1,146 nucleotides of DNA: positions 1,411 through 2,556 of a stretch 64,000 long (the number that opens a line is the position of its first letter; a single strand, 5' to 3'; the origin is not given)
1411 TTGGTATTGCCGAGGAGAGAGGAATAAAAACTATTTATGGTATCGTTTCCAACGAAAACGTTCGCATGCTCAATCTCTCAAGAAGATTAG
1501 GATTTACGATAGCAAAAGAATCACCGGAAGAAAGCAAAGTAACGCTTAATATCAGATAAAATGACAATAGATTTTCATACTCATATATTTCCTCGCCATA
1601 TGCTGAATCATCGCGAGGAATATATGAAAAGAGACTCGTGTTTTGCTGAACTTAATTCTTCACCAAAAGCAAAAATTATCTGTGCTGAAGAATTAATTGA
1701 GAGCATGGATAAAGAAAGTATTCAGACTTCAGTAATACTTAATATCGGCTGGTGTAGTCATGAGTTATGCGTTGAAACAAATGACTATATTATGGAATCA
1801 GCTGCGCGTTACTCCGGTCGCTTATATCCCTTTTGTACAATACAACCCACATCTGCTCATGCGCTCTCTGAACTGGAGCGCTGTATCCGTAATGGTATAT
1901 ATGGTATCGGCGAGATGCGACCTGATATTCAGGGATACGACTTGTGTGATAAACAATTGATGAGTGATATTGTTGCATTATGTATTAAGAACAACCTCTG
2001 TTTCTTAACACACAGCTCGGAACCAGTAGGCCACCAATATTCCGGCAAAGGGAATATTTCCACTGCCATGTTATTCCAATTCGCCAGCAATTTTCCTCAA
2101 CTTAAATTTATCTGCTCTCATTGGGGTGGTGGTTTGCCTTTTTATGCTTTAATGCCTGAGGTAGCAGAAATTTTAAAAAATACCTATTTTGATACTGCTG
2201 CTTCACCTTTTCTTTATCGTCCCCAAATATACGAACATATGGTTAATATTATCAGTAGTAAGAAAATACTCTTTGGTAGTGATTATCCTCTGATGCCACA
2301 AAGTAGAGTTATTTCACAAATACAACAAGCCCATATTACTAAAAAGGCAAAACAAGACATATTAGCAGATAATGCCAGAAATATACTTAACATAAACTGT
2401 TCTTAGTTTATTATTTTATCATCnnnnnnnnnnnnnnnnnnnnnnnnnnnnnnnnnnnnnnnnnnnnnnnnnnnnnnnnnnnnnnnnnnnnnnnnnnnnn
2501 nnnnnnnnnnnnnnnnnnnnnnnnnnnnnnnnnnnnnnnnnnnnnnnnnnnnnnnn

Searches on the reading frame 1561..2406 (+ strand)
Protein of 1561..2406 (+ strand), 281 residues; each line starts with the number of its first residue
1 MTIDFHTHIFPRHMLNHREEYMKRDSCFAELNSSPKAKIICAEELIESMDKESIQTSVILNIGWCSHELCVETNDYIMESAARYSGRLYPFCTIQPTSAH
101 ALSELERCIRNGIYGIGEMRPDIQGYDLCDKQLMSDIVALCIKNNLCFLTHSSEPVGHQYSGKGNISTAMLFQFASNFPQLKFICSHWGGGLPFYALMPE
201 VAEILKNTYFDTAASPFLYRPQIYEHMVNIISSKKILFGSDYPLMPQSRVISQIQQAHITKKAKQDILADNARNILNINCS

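Call 51: find_encoding_contigs(protein=window:1561-2406:+, flank=10000, max_places=3)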
Protein window:1561-2406:+ (281 aa): 4 contigs read that carry it; 3 places shown.
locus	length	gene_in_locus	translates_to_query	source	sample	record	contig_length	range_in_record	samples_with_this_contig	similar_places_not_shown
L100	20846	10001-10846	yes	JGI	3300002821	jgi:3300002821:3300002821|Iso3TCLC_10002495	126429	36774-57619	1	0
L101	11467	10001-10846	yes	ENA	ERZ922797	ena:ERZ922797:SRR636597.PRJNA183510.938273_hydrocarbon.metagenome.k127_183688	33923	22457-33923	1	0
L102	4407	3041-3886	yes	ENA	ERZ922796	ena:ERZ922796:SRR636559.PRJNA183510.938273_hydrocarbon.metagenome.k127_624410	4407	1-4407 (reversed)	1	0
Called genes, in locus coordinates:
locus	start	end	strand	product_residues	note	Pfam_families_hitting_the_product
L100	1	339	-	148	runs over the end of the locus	-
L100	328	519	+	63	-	-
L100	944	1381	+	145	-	PF05198:IF3_N, PF00707:IF3_C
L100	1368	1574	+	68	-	PF01632:Ribosomal_L35p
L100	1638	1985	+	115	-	PF00453:Ribosomal_L20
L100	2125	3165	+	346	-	PF02912:Phe_tRNA-synt_N, PF01409:tRNA-synt_2d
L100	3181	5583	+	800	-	PF01588:tRNA_bind, PF03483:B3_4, PF03484:B5, PF17759:tRNA_synthFbeta, PF03147:FDX-ACB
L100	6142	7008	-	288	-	PF05598:DUF772, PF01609:DDE_Tnp_1, PF13612:DDE_Tnp_1_3, PF13359:DDE_Tnp_4 (weak)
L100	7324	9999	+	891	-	PF02629:CoA_binding, PF13380:CoA_binding_2, PF13607:Succ_CoA_lig, PF19045:Ligase_CoA_2, PF13549:ATP-grasp_5, PF13302:Acetyltransf_3 (weak), PF00583:Acetyltransf_1 (faint)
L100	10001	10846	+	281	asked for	PF04909:Amidohydro_2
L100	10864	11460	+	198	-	PF02834:LigT_PEase, PF10469:AKAP7_NLS, PF13563:2_5_RNA_ligase2, PF02834:LigT_PEase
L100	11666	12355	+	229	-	PF00589:Phage_integrase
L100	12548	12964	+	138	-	-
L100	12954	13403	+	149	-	-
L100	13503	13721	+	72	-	-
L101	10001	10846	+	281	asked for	PF04909:Amidohydro_2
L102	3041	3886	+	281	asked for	PF04909:Amidohydro_2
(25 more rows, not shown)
